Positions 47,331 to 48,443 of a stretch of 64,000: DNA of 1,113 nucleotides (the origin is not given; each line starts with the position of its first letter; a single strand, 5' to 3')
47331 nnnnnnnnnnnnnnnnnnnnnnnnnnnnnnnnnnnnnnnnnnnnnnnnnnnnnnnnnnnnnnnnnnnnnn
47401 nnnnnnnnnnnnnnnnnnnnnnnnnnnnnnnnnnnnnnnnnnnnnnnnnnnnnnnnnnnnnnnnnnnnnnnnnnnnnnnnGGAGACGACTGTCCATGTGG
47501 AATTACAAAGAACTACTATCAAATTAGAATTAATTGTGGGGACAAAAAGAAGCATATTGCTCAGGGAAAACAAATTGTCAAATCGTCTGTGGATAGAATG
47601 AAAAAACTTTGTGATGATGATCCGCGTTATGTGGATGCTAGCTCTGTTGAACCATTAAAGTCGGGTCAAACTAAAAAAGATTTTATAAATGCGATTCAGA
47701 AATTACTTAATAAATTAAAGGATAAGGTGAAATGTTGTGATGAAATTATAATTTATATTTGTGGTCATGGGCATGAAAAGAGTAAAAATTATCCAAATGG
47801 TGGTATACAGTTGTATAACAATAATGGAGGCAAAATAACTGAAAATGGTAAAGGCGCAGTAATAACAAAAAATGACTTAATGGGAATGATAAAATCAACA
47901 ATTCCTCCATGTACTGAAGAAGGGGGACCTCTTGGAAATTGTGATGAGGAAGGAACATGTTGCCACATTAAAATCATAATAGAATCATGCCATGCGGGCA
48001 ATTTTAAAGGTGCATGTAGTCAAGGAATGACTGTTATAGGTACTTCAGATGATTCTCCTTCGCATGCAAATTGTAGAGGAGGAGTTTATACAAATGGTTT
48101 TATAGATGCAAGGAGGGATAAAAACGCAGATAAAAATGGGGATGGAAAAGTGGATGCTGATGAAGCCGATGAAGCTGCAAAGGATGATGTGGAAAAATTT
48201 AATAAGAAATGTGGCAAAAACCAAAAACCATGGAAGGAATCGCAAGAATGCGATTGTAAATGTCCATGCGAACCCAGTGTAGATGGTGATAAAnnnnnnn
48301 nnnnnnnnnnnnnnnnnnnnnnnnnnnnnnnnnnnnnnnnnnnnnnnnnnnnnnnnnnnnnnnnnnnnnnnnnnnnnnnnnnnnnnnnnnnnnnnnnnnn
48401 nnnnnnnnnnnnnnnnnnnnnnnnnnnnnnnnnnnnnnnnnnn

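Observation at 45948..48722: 924-aa secreted protein with a legumain/GPI8-like (C13, clan CD) catalytic dyad, Ca-binding-like loop and Ig-like N-domain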

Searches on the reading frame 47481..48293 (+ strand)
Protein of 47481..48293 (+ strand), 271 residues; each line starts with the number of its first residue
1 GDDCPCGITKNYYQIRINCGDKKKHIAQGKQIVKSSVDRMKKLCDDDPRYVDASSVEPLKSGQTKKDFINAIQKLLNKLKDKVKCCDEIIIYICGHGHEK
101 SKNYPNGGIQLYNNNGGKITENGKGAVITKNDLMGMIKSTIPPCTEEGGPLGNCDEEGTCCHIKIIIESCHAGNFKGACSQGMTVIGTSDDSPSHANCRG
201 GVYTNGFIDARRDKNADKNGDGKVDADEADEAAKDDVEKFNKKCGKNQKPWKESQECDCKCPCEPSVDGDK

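Call 20: search_protein_families(library=pfam, alignment_id=A3, max_evalue=5)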
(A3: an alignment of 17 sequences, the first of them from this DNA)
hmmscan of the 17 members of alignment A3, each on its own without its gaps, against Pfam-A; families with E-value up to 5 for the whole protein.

A. member 1, seq(271 aa): 3 families
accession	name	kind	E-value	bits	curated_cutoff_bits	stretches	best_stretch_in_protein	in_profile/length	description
PF00036.39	EF-hand_1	-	0.012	15.6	25.4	1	215-228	8-21/29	EF hand domain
PF13202.12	EF-hand_5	-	0.029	14.3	25.9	1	216-228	8-20/25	EF hand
PF13405.12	EF-hand_6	-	0.62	10.4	25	1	216-228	9-21/30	EF-hand domain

B. families by the number of members that match (of 17 scanned): 12 families
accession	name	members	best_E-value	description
PF01650.23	Peptidase_C13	5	2.6e-05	Peptidase C13 family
PF00656.27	Peptidase_C14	4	3.3e-05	Caspase domain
PF17614.7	FPV060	1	0.00093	Viral CC-type chemokine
PF00036.39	EF-hand_1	1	0.012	EF hand domain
PF13202.12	EF-hand_5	1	0.029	EF hand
PF03415.19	Peptidase_C11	1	0.044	Clostripain family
PF16632.10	Caskin-tail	1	0.079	C-terminal region of Caskin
PF03953.22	Tubulin_C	1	0.094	Tubulin C-terminal domain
PF03543.20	Peptidase_C58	1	0.11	Yersinia/Haemophilus virulence surface antigen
PF11439.13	T3SchapCesA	1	0.2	Type III secretion system filament chaperone CesA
PF14119.11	DUF4288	1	0.24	Domain of unknown function (DUF4288)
PF13405.12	EF-hand_6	1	0.62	EF-hand domain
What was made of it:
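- Closest known: Gingipains. Different: No significant sequence match to C25 was found, and C11 matched only 1 of 17 domains at E=0.044 (call 20).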

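Call 21: search_solved_structures(query=A3, max_evalue=10, show_alignments=5)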
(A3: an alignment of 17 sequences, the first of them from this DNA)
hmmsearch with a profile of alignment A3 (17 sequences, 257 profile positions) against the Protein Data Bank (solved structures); distinct sequences matched with E-value up to 10: 3.
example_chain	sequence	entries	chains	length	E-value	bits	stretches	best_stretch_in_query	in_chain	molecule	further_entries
6w8s_A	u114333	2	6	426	0.00011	25.1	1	55-180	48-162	Metacaspase-4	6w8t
6w8r_A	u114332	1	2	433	0.0031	20.3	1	55-177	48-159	Metacaspase-4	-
6j6f_A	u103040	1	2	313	0.93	12.2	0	19-75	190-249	Envelope glycoprotein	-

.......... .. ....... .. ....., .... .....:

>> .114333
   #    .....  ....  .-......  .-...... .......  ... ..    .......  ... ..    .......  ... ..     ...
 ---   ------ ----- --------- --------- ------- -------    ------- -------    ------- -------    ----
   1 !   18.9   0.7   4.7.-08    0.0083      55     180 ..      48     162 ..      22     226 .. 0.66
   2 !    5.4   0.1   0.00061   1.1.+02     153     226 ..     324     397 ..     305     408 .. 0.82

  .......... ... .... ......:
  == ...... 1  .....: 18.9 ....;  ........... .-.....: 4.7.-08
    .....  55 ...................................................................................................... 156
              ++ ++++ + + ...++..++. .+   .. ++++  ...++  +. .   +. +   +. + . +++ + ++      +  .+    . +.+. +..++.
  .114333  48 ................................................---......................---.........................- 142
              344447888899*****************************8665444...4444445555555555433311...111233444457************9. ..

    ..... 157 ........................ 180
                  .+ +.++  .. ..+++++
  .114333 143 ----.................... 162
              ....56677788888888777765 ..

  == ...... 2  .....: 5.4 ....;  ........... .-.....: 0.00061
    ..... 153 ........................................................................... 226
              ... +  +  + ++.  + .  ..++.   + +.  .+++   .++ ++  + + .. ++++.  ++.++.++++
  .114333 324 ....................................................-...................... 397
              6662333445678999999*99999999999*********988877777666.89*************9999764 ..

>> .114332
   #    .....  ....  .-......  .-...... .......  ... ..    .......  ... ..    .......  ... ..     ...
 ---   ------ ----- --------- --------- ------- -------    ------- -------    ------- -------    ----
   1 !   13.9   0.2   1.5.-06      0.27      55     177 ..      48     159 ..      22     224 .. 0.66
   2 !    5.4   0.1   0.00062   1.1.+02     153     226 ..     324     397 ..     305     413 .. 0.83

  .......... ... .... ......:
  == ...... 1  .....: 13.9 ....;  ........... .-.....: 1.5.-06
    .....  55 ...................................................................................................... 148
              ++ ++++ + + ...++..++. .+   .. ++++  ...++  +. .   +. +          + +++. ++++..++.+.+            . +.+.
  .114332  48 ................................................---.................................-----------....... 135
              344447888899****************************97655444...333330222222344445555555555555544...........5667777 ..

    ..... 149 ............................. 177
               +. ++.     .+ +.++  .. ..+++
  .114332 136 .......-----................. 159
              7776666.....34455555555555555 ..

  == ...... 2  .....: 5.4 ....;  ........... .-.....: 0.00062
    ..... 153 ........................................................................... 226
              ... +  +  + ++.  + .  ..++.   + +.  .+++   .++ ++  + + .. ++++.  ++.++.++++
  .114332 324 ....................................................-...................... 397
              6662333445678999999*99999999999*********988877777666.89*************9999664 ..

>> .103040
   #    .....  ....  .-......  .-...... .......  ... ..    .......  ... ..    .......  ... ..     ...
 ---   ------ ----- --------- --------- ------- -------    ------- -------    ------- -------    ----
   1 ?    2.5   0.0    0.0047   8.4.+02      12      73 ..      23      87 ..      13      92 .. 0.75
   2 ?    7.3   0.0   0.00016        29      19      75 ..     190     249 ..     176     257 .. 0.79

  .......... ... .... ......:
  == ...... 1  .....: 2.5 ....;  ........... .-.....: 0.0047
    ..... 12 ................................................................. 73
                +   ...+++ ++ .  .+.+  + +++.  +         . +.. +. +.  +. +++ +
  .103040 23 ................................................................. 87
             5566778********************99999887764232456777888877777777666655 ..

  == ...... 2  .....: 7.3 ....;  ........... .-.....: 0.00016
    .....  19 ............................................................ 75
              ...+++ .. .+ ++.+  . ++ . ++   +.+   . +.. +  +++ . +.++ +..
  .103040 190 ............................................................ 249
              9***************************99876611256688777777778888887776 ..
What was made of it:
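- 47490..48245 (+): Clan CD cysteine peptidase domain (aa 515-766). The family profile matches metacaspase-4 at E=1.1e-4 (call 21).
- On Family C14 (caspase/metacaspase/orthocaspase): A second weak stretch matches the p10-like part (call 21).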

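Call 31: predict_structure(alignment_id=A4)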
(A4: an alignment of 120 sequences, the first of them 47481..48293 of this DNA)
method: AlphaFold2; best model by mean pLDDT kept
length: 271 residues; sequences in the alignment: 120
mean_pLDDT: 93.6   pTM: 0.91
mean pLDDT of the five models: 93.6, 93.4, 92.9, 91.6, 91.2
residues with pLDDT >= 90: 238; 70-90: 16; 50-70: 14; < 50: 3
segments of 3 or more residues with pLDDT < 50: none
pLDDT, mean of each block of 10 residues (from residue 1): 73 98 98 98 95 96 98 98 96 98 97 98 96 97 74 90 98 97 97 96 98 96 94 98 98 93 66 51
secondary structure, 60 per line:
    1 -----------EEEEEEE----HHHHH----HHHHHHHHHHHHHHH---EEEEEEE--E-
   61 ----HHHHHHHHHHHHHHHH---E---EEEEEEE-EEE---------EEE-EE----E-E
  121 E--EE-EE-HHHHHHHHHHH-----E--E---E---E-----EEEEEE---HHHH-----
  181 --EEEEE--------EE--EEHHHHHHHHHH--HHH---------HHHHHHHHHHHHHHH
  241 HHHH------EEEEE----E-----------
elements in order: E12-18 H23-27 H32-46 E50-56 H65-80 E88-94 E96-98 E108-110 H130-140 E163-168 H172-175 E183-187 H202-211 H226-244 E251-255
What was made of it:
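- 47490..48245 (+): Domain model with pLDDT 93.6 and pTM 0.91, topology b1-a1-b2-a2-b3-a3-b4-b5-a4-a5-b6 (call 31).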

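Call 33: fold_search(model_id=the predicted structure, library=pdb)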
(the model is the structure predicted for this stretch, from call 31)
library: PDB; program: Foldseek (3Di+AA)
matches with E <= 10: 888; with E <= 0.001: 184
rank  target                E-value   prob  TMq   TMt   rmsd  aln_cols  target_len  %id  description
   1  6ns7_D                1.6e-07  1.00  0.53  0.59   4.9       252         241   12  Crystal structure of murine caspase-11 (released 2020-07-29)
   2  4hq0_A                3.1e-07  1.00  0.53  0.67   5.1       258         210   13  Crystal Structure of mutant form of Caspase-7 (released 2013-09-11)
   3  4hq0_B                5.4e-07  1.00  0.53  0.64   5.0       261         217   13  Crystal Structure of mutant form of Caspase-7 (released 2013-09-11)
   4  7fqh_A                1.2e-06  1.00  0.51  0.53   6.9       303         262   10  Crystal Structure of human Legumain in complex with (2S)-N-[(3S)-5-amino-5-oxopent-1-yn-3-yl]-1-[1-[4-(cyclopropylmeth (released 2023-10-11)
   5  4jr2_A                1.4e-06  1.00  0.54  0.64   5.6       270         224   12  Human procaspase-7/caspase-7 heterodimer bound to Ac-DEVD-CMK (released 2013-05-08)
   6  1m72_A                1.4e-06  1.00  0.51  0.55   7.9       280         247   11  Crystal Structure of Caspase-1 from Spodoptera frugiperda (released 2004-01-20)
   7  8v4x_E                1.6e-06  1.00  0.53  0.41   6.3       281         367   12  Structure of MALT1 in complex with an allosteric inhibitor (released 2024-05-01)
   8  3r5k_A                1.9e-06  1.00  0.55  0.63   6.8       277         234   13  A designed redox-controlled caspase-7 (released 2011-06-29)
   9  3bij_B                1.9e-06  1.00  0.50  0.51   6.7       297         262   11  Crystal structure of protein GSU0716 from Geobacter sulfurreducens. Northeast Structural Genomics target GsR13 (released 2007-12-11)
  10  1jxq_A                2.0e-06  1.00  0.51  0.57   7.2       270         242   14  Structure of cleaved, CARD domain deleted Caspase-9 (released 2001-12-12)
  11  3v3k_A                2.1e-06  1.00  0.56  0.61   6.4       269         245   13  Human caspase 9 in complex with bacterial effector protein (released 2013-03-06)
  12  8v4x_F                2.5e-06  1.00  0.51  0.40   5.3       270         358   12  Structure of MALT1 in complex with an allosteric inhibitor (released 2024-05-01)
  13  5v6u_B                2.5e-06  1.00  0.49  0.60   6.1       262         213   13  Crystal structure of human caspase-7 soaked with allosteric inhibitor 2-[(2-acetylphenyl)sulfanyl]benzoic acid (released 2017-10-18)
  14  3v3k_G                3.0e-06  1.00  0.55  0.63   6.9       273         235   12  Human caspase 9 in complex with bacterial effector protein (released 2013-03-06)
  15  4hva_A                3.0e-06  1.00  0.53  0.60   6.5       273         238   12  Mechanistic and Structural Understanding of Uncompetitive Inhibitors of Caspase-6 (released 2013-03-20)
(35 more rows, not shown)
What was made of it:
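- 47490..48245 (+): Foldseek matches caspase-11, caspase-7, legumain, MALT1 and GSU0716 at E 1e-7 to 1e-6 and TM about 0.5 (call 33).
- On Clan CD cysteine peptidases (caspase-hemoglobinase fold): Foldseek matches caspases, legumain and MALT1 with probability 1.00 and TM about 0.5 (call 33).
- Closest known: Family C14. Same: The six-strand, five-helix topology is that of caspases and paracaspases (calls 31, 33).
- Closest known: Family C13. Same: Foldseek finds legumain at E=1.2e-6 and TM 0.51 (call 33).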

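Call 82: search_protein_representatives(alignment_id=A3)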
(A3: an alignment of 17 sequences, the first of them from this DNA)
Query: 17 sequences, 257 profile positions. Proteins with E-value up to 0.001 (for the whole library): 1020; up to 1e-10: 84; up to 1e-30: 42. The best 150 are listed.
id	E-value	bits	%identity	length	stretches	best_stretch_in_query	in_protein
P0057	1.1e-101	356.1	-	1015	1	2-257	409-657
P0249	8.2e-98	343.4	-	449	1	2-257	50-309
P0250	1.1e-97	343.0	-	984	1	3-257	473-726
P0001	1.6e-91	322.7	-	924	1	2-257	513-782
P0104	1.5e-86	306.5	-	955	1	1-257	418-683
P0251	6.0e-83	294.7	-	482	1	40-257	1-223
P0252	7.3e-74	264.9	-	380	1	40-257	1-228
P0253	3.3e-71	256.2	-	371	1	40-257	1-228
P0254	2.1e-69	250.3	-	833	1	1-249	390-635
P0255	7.3e-66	238.7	-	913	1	8-256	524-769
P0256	2.5e-65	237.0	-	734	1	1-249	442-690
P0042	8.5e-61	222.1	-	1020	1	1-257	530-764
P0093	8.2e-60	218.9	-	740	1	1-203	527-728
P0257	1.2e-57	211.7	-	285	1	115-257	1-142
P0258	8.3e-56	205.7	-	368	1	57-222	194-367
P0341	3.4e-09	53.0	-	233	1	21-218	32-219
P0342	3.4e-09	53.0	-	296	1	11-213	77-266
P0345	7.1e-09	51.9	-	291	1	12-214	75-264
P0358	2.0e-08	50.4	-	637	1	13-236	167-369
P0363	2.6e-08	50.1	-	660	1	5-240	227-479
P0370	4.0e-08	49.5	-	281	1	13-226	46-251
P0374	5.4e-08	49.1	-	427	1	19-231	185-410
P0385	1.3e-07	47.8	-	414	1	13-209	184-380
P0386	1.3e-07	47.8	-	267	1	9-243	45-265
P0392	1.7e-07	47.4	-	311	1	32-246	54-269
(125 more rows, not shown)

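Call 83: search_protein_families(library=pfam, proteins=[P0341, P0342, P0345, P0370, P0386, P0392, P0374, P0385, P0358, P0363], max_evalue=0.01)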
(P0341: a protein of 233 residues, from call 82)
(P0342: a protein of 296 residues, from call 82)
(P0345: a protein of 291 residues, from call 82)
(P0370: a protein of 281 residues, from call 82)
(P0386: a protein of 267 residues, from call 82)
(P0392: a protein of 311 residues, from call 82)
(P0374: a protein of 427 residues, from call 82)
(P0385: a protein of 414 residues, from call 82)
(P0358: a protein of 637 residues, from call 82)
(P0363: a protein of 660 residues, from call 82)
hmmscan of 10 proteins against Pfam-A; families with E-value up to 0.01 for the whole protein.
P0341 (233 aa): 1 family
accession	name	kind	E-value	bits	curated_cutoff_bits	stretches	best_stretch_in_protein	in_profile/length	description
PF01650.23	Peptidase_C13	-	1.7e-08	34.7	22.8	1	76-174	97-190/258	Peptidase C13 family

P0342 (296 aa): 2 families
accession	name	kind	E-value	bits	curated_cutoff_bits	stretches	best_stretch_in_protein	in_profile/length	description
PF00656.27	Peptidase_C14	-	8.2e-18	65.4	21.4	1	79-250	3-192/233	Caspase domain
PF01650.23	Peptidase_C13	-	6.1e-05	23.1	22.8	1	142-250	103-206/258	Peptidase C13 family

P0345 (291 aa): 2 families
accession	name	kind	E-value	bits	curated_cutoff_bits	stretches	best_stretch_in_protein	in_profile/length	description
PF00656.27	Peptidase_C14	-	1.8e-18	67.6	21.4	1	76-248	3-193/233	Caspase domain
PF01650.23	Peptidase_C13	-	6.8e-08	32.8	22.8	1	142-270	106-231/258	Peptidase C13 family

P0370 (281 aa): 1 family
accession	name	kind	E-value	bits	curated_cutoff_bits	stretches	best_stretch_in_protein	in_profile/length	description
PF01650.23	Peptidase_C13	-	9.8e-06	25.7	22.8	1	122-214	106-192/258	Peptidase C13 family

P0386 (267 aa): 3 families
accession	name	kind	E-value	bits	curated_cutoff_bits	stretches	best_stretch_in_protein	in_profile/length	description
PF00656.27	Peptidase_C14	-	6e-14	52.7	21.4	1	53-253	7-221/233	Caspase domain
PF01650.23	Peptidase_C13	-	5.6e-08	33.1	22.8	1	101-247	92-236/258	Peptidase C13 family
PF22715.1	SNaCT9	-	0.007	17.1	27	0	56-132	13-85/137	Short NACHT-associated C-Terminal domain, family 9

P0392 (311 aa): 0 families

P0374 (427 aa): 1 family
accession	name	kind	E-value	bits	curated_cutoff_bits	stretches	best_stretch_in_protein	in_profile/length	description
PF00656.27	Peptidase_C14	-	4.5e-17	63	21.4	1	174-415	2-225/233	Caspase domain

P0385 (414 aa): 1 family
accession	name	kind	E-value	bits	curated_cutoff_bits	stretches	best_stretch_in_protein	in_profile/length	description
PF00656.27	Peptidase_C14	-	6e-05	23.3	21.4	1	207-338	19-131/233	Caspase domain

P0358 (637 aa): 3 families
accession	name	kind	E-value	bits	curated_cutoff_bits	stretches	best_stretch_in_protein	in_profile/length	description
PF18962.6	Por_Secre_tail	-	6.1e-11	42.9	27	1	569-630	1-69/75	Secretion system C-terminal sorting domain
PF01650.23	Peptidase_C13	-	0.00034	20.7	22.8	1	227-328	105-204/258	Peptidase C13 family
PF00656.27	Peptidase_C14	-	0.00036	20.7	21.4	1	185-333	25-195/233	Caspase domain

P0363 (660 aa): 1 family
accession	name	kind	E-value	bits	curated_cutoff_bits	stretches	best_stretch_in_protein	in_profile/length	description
PF18884.5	TSP3_bac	-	1.5e-12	47.6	25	2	553-574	1-22/22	Bacterial TSP3 repeat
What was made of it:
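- The nearest outgroup proteins are Pfam C14 and/or C13 proteins (call 83).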
